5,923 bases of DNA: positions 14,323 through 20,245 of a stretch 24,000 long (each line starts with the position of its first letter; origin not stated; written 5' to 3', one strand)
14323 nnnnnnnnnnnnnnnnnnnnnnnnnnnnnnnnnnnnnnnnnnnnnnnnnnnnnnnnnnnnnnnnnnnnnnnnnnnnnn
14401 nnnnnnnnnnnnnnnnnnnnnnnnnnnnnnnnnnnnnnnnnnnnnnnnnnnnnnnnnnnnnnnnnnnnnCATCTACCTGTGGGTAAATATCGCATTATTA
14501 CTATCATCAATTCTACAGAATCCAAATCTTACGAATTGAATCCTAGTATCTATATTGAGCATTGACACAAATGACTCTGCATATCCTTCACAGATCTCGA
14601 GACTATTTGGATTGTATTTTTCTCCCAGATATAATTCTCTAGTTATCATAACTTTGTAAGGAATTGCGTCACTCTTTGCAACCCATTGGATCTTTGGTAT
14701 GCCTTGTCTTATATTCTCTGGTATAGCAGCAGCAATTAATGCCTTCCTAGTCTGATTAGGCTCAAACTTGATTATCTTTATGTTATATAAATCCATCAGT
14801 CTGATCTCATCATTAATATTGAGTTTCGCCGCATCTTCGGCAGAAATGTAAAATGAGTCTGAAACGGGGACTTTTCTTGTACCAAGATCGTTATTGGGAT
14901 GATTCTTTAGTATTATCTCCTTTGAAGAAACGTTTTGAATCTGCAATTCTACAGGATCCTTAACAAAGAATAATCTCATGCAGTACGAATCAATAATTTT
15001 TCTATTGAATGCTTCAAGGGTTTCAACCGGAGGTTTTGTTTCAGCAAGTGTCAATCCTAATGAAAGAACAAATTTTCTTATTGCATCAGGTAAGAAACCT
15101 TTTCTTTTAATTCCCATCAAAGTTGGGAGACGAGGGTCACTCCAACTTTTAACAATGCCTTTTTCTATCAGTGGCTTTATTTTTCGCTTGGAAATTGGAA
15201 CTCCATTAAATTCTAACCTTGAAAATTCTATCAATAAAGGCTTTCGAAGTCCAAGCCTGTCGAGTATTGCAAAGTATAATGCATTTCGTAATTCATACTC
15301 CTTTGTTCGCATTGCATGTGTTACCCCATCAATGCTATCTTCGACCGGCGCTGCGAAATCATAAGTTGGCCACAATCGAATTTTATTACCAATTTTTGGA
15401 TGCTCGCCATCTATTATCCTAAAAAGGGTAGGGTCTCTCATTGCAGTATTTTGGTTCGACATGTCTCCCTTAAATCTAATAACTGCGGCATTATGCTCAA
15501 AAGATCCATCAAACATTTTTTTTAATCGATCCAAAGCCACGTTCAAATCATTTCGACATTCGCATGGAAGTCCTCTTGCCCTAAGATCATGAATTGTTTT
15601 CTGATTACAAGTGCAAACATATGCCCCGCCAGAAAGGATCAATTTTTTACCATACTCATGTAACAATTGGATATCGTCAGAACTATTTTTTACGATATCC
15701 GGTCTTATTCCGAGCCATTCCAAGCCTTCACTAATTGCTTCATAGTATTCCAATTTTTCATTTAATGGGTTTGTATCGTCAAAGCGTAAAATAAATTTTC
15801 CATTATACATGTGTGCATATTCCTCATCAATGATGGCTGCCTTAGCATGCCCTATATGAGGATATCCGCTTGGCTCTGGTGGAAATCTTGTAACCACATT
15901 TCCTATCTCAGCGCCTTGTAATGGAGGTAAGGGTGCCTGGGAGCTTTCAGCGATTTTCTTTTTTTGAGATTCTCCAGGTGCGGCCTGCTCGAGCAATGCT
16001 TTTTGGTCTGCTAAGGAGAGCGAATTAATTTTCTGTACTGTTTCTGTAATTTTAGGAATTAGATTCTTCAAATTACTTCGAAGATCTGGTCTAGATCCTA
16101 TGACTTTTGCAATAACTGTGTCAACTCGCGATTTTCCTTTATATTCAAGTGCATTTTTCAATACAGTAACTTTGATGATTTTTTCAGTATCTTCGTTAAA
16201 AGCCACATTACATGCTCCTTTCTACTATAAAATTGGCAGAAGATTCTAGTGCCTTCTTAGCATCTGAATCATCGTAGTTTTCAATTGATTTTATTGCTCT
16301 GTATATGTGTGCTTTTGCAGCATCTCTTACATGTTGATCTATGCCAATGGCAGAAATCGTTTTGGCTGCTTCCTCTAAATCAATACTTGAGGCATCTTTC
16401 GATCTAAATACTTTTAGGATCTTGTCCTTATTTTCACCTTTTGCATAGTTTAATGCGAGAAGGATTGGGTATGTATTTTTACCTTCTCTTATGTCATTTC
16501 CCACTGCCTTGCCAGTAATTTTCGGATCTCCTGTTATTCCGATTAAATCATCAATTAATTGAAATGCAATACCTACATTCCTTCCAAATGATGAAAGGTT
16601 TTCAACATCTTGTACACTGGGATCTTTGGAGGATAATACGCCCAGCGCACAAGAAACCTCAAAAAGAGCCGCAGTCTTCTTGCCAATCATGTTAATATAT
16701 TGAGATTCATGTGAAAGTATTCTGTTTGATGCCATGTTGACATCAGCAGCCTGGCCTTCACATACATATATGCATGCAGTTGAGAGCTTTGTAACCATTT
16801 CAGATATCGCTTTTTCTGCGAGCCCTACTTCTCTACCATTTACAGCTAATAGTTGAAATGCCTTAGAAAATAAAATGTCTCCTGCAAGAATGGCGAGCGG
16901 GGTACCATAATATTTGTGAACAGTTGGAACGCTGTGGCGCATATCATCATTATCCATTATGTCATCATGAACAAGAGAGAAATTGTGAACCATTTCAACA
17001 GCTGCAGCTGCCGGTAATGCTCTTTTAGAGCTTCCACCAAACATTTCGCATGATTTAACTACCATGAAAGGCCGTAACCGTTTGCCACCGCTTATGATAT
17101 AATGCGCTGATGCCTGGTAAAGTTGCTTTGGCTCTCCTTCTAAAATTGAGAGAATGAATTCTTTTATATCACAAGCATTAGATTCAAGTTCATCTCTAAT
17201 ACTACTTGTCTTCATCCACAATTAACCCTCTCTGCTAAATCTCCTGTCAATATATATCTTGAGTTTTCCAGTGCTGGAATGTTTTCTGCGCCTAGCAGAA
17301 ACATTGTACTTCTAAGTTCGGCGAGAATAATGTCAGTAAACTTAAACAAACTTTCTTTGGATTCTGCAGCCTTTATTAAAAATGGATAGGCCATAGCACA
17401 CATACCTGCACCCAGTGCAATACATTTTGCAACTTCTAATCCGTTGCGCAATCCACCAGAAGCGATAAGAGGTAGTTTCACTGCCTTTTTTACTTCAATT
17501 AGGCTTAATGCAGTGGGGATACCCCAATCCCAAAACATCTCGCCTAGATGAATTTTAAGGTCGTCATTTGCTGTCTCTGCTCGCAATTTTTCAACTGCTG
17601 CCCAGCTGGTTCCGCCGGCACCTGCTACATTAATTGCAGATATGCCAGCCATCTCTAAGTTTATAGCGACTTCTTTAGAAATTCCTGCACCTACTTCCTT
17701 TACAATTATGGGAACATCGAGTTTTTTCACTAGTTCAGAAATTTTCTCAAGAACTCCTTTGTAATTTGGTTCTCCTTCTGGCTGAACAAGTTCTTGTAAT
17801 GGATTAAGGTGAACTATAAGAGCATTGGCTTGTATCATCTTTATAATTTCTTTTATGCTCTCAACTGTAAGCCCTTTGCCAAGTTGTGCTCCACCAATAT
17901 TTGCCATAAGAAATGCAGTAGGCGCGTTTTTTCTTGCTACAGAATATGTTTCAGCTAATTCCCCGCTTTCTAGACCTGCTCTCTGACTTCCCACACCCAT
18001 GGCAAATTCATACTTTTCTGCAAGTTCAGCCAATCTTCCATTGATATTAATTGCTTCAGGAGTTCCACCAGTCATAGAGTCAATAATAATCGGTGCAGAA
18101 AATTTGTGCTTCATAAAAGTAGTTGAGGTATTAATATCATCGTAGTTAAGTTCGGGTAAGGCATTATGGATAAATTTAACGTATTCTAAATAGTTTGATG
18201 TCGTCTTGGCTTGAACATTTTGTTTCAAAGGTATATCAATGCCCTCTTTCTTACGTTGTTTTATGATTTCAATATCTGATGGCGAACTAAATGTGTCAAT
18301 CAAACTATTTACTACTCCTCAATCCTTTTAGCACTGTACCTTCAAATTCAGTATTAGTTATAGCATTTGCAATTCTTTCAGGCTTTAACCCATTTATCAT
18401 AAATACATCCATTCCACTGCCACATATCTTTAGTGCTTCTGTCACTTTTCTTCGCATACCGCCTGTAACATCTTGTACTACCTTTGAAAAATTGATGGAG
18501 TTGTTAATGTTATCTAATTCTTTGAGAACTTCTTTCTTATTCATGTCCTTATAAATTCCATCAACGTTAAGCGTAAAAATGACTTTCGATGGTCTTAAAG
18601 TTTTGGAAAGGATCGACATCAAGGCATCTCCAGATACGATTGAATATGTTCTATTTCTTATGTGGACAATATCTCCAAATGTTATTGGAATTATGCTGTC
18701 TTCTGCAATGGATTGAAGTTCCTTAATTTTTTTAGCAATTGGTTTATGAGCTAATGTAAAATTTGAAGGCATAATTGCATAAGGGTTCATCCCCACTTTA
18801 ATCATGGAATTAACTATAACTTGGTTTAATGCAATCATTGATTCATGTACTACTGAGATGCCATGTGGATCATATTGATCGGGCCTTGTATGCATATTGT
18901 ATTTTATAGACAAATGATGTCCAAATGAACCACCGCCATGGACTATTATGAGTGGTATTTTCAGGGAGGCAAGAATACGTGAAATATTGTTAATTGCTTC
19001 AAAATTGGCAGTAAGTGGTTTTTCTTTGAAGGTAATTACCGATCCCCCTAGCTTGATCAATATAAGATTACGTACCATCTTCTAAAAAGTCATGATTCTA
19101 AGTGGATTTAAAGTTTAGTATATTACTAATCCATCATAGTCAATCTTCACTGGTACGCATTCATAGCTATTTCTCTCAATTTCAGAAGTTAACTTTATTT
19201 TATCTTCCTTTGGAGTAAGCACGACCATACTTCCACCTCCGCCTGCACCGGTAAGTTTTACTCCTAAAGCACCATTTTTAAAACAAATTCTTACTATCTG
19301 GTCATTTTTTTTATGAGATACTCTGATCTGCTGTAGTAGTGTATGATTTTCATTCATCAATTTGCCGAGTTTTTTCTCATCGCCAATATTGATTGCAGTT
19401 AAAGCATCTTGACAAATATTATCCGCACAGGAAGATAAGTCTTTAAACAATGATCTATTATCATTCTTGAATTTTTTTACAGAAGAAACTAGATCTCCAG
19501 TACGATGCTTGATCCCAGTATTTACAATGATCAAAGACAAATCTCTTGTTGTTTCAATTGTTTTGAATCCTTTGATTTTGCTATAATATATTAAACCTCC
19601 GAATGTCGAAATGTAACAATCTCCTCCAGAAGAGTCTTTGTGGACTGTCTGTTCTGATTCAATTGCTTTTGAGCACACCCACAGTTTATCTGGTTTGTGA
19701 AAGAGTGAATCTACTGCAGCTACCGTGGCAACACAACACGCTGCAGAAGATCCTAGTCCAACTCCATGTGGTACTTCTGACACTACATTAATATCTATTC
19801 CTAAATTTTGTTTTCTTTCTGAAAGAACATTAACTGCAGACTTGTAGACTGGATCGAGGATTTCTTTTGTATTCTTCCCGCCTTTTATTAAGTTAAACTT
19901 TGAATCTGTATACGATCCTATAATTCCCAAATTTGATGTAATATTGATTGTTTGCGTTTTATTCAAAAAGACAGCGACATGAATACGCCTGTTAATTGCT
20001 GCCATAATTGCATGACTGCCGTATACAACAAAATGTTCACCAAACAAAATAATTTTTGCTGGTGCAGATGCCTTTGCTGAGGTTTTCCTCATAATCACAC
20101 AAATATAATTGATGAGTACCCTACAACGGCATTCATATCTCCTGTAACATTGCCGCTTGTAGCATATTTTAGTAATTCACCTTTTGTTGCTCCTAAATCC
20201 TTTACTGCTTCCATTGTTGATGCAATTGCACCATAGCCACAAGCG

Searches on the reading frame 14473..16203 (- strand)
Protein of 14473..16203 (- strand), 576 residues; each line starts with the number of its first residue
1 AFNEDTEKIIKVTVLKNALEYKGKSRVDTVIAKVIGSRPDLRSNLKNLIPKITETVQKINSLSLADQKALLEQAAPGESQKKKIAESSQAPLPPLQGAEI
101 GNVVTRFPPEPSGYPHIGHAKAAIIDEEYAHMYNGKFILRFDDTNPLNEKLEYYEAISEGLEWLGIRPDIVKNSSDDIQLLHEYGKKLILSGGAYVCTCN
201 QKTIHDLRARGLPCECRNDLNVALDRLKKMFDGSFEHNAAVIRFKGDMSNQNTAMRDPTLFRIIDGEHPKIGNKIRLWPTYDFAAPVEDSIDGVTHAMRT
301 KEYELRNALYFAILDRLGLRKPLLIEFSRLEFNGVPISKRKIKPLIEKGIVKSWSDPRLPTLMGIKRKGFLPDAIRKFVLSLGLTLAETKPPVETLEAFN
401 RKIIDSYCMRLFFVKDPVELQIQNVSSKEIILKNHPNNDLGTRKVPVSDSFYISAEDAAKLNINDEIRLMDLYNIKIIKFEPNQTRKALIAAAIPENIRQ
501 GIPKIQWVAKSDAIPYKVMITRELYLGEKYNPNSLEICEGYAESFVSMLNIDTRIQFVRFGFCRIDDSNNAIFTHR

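Call 39: search_protein_families(library=pfam, proteins=[window:14473-16203:-], max_evalue=0.001)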
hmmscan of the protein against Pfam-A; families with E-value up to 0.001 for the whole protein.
window:14473-16203:- (576 aa): 3 families
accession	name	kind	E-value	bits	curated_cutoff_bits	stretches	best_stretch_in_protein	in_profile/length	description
PF00749.27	tRNA-synt_1c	-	1.6e-78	264.2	23.4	1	103-405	2-313/314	tRNA synthetases class I (E and Q), catalytic domain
PF03950.23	tRNA-synt_1c_C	-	1.7e-20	73.5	23.9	1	409-484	2-79/91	tRNA synthetases class I (E and Q), anti-codon binding domain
PF20974.2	tRNA-synt_1c_C2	-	4.7e-10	40.4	23.9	1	504-566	1-69/69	tRNA synthetases class I (E and Q), anti-codon binding domain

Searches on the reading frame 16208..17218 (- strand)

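Call 39: search_protein_families(library=pfam, proteins=[window:16208-17218:-], max_evalue=0.001)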
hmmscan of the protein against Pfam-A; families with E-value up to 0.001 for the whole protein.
window:16208-17218:- (336 aa): 1 family
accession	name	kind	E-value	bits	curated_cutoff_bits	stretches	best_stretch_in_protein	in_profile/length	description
PF00348.22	polyprenyl_synt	-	9.9e-70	235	27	1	32-286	2-249/251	Polyprenyl synthetase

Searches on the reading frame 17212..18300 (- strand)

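Call 40: search_protein_families(library=pfam, proteins=[window:17212-18300:-], max_evalue=0.001)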
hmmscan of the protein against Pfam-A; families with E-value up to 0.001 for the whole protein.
window:17212-18300:- (362 aa): 4 families
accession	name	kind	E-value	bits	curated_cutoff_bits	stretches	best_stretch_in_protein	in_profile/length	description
PF01070.24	FMN_dh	-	1.2e-20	74.3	24.9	1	184-347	207-346/350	FMN-dependent dehydrogenase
PF01645.23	Glu_synthase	-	2.4e-05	24.1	20.4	1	184-309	192-309/369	Conserved region in glutamate synthase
PF03060.21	NMO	-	3.4e-05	23.8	28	1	269-315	187-232/331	Nitronate monooxygenase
PF00478.31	IMPDH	-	0.00094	18.7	25.6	0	262-303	191-235/345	IMP dehydrogenase / GMP reductase domain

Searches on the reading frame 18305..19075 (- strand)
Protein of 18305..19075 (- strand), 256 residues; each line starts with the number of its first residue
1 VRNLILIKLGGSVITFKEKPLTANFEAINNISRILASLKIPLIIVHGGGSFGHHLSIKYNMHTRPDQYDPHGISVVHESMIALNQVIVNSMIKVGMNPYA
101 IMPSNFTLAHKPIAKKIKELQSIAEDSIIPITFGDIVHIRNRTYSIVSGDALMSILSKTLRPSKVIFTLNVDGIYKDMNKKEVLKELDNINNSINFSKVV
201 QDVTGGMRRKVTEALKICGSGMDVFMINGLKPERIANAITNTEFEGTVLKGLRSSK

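Call 40: search_protein_families(library=pfam, proteins=[window:18305-19075:-], max_evalue=0.001)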
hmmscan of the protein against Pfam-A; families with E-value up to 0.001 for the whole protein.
window:18305-19075:- (256 aa): 1 family
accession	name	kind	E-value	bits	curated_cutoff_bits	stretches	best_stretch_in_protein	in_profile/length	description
PF00696.33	AA_kinase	-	1.3e-31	110.6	24.9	1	4-228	2-234/234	Amino acid kinase family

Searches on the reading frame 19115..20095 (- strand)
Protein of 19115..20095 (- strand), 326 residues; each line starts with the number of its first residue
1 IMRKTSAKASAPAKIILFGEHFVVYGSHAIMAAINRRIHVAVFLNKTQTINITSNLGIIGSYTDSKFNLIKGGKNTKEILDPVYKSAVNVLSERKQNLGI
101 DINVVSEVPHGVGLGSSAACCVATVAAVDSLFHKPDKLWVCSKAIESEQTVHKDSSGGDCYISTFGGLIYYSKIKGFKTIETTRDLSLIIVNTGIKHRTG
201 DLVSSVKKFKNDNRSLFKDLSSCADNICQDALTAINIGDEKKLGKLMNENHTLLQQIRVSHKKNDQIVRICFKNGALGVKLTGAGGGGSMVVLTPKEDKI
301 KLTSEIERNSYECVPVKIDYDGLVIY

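Call 40: search_protein_families(library=pfam, proteins=[window:19115-20095:-], max_evalue=0.001)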
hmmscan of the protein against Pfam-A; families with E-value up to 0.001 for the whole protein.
window:19115-20095:- (326 aa): 3 families
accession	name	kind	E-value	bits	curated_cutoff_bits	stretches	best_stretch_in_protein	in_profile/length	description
PF00288.32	GHMP_kinases_N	-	4.3e-16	59.3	22.3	1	85-167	4-87/87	GHMP kinases N terminal domain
PF08544.19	GHMP_kinases_C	-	1.5e-13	51.4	21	1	233-303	3-76/85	GHMP kinases C terminal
PF10509.15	GalKase_gal_bdg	-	0.0003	20.7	23.1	1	9-42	14-47/49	Galactokinase galactose-binding signature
